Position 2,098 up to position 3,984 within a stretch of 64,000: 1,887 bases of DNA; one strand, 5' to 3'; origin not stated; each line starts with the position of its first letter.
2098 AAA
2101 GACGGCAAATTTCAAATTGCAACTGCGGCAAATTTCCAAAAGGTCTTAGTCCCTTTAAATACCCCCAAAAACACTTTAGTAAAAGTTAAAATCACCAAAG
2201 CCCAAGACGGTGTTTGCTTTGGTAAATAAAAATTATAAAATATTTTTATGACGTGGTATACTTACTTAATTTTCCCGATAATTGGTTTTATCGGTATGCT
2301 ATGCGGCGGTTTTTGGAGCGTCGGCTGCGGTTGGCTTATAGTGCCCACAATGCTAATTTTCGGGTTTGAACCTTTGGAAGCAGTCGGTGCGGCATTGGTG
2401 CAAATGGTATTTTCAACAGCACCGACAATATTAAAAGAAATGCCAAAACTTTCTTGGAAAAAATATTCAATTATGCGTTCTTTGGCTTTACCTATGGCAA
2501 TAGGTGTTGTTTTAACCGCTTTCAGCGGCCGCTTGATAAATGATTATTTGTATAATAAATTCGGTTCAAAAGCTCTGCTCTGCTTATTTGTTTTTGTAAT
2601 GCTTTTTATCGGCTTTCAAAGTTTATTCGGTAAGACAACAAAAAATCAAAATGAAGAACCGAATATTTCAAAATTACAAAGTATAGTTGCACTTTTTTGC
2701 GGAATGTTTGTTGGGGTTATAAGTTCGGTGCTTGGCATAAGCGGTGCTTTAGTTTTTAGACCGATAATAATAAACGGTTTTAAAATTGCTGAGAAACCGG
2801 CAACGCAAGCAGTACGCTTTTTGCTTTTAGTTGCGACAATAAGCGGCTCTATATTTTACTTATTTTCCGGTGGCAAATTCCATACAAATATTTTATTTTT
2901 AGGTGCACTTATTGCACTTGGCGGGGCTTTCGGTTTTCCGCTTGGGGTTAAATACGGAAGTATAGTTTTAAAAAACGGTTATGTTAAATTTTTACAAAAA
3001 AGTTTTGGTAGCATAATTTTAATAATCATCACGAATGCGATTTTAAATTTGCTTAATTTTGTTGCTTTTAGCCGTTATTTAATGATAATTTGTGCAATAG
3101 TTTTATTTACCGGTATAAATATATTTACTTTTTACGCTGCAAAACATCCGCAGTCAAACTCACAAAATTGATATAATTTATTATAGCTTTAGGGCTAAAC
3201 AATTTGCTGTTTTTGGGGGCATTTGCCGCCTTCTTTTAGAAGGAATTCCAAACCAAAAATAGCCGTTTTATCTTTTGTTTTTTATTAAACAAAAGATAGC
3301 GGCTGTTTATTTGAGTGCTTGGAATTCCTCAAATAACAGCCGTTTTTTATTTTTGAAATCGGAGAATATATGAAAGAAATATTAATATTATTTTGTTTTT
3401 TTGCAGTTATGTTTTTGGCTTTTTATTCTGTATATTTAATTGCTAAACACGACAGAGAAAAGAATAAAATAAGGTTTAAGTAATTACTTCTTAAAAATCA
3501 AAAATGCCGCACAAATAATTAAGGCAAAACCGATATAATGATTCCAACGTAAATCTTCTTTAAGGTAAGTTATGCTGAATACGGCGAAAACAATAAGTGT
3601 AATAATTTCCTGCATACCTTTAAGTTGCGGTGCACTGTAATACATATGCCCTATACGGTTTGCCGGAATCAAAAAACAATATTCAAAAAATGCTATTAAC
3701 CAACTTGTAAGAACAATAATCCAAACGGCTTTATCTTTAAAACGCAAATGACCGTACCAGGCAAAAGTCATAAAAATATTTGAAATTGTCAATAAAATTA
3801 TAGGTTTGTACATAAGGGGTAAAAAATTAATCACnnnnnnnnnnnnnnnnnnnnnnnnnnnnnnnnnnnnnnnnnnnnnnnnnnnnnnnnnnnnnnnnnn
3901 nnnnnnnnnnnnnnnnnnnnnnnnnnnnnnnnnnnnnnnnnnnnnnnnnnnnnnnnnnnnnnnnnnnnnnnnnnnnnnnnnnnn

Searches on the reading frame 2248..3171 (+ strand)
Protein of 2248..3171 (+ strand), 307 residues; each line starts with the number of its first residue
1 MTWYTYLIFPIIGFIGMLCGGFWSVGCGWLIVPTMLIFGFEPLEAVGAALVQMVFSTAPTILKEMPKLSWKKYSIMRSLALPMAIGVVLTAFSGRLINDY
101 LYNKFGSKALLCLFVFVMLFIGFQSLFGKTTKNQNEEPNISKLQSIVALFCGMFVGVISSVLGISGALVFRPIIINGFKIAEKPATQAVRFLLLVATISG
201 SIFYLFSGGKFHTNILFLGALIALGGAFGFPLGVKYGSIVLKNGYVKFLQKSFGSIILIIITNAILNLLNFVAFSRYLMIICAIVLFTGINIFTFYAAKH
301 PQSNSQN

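Call 63: search_protein_families(library=pfam, proteins=[window:2248-3171:+])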
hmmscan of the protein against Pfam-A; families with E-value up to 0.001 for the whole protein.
window:2248-3171:+ (307 aa): 1 family
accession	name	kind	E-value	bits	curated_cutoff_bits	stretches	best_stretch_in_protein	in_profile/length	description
PF01925.25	TauE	-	4.7e-22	79.3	32.6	1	11-260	3-233/237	Sulfite exporter TauE/SafE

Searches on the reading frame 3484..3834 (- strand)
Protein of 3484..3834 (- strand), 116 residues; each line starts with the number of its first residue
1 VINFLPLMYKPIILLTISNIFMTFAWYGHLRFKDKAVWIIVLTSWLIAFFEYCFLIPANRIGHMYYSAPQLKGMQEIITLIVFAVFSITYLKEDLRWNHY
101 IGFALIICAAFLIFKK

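Call 63: search_protein_families(library=pfam, proteins=[window:3484-3834:-])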
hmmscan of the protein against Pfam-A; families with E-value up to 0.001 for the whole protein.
window:3484-3834:- (116 aa): 1 family
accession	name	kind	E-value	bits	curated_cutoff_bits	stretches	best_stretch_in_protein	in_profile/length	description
PF04342.18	DMT_6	-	8.5e-45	151.8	25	1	11-114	1-104/104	Putative member of DMT superfamily (DUF486)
